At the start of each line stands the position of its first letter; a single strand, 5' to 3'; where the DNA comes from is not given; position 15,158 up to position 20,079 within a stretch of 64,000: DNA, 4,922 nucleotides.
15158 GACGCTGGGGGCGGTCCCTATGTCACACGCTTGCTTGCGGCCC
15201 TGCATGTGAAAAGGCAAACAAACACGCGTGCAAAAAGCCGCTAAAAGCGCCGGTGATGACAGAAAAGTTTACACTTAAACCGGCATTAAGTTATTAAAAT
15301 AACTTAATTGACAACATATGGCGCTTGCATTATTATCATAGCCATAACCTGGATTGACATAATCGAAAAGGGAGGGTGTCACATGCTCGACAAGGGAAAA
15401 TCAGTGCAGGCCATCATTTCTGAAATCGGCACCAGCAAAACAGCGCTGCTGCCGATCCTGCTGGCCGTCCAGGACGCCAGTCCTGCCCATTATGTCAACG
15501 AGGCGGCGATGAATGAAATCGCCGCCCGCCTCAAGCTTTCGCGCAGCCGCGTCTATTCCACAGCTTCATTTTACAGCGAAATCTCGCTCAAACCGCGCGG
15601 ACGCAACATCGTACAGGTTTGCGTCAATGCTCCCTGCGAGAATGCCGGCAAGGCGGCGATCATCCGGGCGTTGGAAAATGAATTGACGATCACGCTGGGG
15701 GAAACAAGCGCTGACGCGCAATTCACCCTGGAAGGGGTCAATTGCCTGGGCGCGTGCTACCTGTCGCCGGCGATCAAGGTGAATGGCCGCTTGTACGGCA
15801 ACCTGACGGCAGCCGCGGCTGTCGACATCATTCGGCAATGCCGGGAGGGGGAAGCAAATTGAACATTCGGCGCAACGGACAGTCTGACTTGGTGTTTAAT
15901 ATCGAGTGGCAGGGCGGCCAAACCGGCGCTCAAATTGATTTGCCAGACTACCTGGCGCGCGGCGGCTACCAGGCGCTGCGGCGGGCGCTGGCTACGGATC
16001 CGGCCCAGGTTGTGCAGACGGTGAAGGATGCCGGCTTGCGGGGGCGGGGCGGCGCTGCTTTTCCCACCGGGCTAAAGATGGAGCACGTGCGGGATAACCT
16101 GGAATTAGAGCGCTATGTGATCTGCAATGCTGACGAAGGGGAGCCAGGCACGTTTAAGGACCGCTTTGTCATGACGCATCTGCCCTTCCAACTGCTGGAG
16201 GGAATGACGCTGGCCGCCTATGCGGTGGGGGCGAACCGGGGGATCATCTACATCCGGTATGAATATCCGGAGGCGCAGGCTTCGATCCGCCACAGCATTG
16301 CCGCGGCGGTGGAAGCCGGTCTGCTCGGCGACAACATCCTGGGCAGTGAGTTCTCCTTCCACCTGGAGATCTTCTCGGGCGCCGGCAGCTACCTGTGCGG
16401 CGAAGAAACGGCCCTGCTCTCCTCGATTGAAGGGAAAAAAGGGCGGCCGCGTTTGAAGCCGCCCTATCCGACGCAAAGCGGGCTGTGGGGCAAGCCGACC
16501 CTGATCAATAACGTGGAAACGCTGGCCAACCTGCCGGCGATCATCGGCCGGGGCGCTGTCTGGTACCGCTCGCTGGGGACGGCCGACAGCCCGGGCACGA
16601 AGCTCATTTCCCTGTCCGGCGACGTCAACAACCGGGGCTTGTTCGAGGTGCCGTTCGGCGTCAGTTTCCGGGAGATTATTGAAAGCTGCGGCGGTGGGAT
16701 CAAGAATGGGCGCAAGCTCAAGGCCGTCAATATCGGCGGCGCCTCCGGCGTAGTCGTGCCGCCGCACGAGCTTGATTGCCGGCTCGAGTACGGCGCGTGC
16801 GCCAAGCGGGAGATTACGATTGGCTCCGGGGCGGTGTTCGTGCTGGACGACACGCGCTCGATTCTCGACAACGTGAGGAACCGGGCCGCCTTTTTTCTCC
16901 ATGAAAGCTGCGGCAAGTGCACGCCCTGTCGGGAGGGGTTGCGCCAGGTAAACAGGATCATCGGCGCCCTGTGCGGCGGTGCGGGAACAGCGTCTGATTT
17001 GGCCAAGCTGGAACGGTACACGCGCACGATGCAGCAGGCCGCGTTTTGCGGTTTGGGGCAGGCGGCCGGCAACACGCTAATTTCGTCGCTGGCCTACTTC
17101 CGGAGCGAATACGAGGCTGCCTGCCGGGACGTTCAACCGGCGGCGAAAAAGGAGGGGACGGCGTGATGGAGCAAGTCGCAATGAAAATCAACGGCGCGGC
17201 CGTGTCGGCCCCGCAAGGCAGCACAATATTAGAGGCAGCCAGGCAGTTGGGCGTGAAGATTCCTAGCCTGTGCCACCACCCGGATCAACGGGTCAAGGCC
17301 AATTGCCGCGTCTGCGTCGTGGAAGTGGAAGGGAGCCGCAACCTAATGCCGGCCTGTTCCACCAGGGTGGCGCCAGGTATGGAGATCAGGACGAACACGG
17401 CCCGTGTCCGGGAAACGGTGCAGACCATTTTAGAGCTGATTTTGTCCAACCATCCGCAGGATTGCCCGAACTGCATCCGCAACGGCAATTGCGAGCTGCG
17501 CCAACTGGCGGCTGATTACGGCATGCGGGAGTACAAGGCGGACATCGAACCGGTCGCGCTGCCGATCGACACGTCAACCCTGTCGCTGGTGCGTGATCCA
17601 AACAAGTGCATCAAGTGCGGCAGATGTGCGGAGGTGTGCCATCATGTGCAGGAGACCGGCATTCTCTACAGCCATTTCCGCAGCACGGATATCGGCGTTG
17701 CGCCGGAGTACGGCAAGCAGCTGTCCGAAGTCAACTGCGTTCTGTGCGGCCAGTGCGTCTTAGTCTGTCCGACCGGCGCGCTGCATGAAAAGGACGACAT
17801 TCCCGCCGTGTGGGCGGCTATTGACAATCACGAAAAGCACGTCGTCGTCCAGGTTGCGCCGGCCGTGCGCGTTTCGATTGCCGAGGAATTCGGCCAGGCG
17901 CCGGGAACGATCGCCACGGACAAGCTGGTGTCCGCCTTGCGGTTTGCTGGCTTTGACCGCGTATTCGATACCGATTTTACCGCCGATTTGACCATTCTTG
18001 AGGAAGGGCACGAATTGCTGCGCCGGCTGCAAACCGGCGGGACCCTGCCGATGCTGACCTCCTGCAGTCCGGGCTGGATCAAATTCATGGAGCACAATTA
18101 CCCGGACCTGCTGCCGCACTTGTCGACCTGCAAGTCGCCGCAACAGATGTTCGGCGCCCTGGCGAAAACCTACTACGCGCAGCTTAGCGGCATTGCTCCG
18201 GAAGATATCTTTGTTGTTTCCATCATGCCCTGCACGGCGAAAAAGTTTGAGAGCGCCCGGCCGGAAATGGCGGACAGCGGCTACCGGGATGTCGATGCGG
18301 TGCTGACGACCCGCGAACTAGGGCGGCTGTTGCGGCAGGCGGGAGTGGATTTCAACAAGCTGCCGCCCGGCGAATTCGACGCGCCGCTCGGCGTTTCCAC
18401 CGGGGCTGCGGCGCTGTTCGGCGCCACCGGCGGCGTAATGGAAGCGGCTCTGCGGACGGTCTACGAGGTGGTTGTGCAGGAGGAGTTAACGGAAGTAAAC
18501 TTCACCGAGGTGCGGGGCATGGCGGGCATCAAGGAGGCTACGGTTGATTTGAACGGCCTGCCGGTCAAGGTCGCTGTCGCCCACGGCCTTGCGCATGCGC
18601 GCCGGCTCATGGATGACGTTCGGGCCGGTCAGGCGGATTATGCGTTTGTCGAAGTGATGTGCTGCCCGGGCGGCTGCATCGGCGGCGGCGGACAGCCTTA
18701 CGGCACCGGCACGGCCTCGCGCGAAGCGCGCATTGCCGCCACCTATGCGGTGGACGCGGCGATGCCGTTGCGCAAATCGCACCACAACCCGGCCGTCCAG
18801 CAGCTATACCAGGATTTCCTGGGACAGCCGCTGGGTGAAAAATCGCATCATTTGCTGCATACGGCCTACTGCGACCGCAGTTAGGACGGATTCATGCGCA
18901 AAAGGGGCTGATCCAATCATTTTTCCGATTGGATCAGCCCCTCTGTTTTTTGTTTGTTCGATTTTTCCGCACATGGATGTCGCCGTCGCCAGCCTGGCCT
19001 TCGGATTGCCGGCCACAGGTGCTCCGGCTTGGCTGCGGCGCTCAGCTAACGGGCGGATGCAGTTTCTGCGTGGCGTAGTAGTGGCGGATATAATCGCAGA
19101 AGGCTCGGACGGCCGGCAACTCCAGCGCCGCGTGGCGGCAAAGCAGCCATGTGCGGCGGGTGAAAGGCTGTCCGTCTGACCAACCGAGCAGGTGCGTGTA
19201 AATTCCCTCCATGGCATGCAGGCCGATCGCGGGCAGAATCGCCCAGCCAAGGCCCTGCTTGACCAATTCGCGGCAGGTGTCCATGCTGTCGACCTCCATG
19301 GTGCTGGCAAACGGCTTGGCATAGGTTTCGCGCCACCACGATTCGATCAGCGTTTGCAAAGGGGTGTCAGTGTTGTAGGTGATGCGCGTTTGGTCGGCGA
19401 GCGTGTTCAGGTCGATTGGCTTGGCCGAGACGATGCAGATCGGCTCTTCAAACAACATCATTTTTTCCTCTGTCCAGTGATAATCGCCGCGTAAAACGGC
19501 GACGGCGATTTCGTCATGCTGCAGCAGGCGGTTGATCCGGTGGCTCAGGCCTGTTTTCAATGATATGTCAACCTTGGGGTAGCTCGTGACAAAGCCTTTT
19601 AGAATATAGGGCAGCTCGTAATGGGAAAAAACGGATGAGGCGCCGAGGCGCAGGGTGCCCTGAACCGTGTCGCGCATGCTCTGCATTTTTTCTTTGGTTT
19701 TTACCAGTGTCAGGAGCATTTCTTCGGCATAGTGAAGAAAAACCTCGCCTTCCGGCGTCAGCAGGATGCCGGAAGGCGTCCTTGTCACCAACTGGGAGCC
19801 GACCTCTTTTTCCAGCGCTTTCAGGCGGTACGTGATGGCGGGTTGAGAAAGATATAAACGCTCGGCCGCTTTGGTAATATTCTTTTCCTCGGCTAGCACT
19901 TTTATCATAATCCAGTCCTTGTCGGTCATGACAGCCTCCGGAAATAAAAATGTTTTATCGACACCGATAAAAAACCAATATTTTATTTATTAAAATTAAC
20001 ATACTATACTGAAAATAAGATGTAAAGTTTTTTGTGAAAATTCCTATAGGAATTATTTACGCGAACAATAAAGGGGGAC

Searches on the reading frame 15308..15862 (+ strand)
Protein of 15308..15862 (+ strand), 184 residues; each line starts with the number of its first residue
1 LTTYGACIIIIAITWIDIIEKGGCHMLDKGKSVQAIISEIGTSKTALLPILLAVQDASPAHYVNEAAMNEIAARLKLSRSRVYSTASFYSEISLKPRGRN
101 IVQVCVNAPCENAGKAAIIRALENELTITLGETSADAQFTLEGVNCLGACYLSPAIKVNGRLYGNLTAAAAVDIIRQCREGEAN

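Call 93: search_protein_families(library=pfam, proteins=[window:15308-15862:+], max_evalue=0.0001)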
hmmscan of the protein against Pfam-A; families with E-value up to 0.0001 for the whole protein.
window:15308-15862:+ (184 aa): 1 family
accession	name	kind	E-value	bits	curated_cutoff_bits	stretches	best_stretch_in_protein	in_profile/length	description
PF01257.25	2Fe-2S_thioredx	-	6e-43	146.6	24.8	1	33-178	1-144/145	Thioredoxin-like [2Fe-2S] ferredoxin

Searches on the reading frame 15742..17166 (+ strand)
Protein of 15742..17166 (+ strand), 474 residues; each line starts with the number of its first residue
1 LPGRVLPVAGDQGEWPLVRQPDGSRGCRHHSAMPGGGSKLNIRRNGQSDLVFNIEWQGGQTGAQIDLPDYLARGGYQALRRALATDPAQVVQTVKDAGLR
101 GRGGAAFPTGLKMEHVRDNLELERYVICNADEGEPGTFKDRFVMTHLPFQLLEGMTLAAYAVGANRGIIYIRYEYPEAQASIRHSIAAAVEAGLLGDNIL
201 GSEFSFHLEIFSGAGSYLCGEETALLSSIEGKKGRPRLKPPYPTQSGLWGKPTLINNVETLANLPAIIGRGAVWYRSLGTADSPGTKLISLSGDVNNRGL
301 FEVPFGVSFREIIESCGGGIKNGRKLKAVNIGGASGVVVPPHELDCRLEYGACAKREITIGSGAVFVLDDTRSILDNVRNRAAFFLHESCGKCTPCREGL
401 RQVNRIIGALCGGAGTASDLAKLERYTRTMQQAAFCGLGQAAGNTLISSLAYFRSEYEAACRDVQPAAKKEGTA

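Call 63: search_protein_families(library=pfam, proteins=[window:15742-17166:+], max_evalue=0.00001)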
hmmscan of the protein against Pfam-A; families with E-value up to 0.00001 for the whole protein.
window:15742-17166:+ (474 aa): 2 families
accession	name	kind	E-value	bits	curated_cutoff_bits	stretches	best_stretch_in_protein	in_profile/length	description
PF01512.22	Complex1_51K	-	9.1e-46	155.9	31.2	1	94-265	1-149/150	Nuo51 FMN-binding domain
PF10589.14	NADH_4Fe-4S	-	9.9e-27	93.1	23.5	1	378-459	3-84/85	NADH-ubiquinone oxidoreductase-F iron-sulfur binding region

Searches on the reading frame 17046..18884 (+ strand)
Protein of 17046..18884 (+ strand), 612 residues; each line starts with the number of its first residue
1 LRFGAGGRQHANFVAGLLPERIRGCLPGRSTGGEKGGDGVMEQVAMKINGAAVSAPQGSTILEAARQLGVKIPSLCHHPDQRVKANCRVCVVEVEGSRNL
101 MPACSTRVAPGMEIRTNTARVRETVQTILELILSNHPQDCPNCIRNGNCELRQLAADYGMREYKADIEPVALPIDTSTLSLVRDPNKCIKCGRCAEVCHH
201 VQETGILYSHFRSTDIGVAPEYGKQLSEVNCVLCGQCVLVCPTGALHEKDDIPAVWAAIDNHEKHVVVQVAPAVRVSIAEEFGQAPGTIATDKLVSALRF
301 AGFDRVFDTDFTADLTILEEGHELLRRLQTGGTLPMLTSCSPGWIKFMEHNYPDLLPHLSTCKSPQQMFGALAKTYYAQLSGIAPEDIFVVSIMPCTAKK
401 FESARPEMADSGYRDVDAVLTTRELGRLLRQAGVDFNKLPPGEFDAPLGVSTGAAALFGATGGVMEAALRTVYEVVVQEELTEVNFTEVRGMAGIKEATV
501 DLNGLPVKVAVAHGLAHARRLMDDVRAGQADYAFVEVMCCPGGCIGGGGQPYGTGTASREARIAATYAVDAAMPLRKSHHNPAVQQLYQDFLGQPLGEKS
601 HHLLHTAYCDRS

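Call 63: search_protein_families(library=pfam, proteins=[window:17046-18884:+], max_evalue=0.00001)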
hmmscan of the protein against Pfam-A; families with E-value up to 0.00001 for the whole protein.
window:17046-18884:+ (612 aa): 10 families
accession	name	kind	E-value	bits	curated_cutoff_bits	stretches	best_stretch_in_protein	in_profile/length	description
PF02906.19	Fe_hyd_lg_C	-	1.3e-98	329.9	22.1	1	264-548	1-245/245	Iron only hydrogenase large subunit, C-terminal domain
PF02256.22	Fe_hyd_SSU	-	3.6e-23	81.8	24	1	559-611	4-56/56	Iron hydrogenase small subunit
PF13510.11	Fer2_4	-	6.9e-20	71.3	22.8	1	42-118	2-81/82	2Fe-2S iron-sulfur cluster binding domain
PF10588.14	NADH-G_4Fe-4S_3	-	2.9e-17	62.3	27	1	126-162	2-38/40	NADH-ubiquinone oxidoreductase-G iron-sulfur binding region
PF00037.32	Fer4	-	1e-08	35.1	21.1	1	230-246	7-23/24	4Fe-4S binding domain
PF13183.11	Fer4_8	-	4.1e-08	34.1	27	1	186-244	3-67/68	4Fe-4S dicluster domain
PF12838.12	Fer4_7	-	7.4e-08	33.2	27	1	187-245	1-52/52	4Fe-4S dicluster domain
PF12837.12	Fer4_6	-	2.1e-07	31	25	0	183-200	4-21/24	4Fe-4S binding domain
PF13237.11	Fer4_10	-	2.8e-07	30.8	25.5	0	181-200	2-23/53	4Fe-4S dicluster domain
PF13187.11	Fer4_9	-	3.7e-06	27.3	27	1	187-245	1-51/52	4Fe-4S dicluster domain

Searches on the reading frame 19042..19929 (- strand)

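Call 63: search_protein_families(library=pfam, proteins=[window:19042-19929:-], max_evalue=0.00001)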
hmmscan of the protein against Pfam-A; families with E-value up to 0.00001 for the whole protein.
window:19042-19929:- (295 aa): 2 families
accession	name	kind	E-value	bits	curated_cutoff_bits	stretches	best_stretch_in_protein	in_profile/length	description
PF03466.25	LysR_substrate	-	4.5e-35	121.4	28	1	87-284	2-207/209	LysR substrate binding domain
PF00126.33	HTH_1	-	1.1e-17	64.2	26.6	1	10-62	8-60/60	Bacterial regulatory helix-turn-helix protein, lysR family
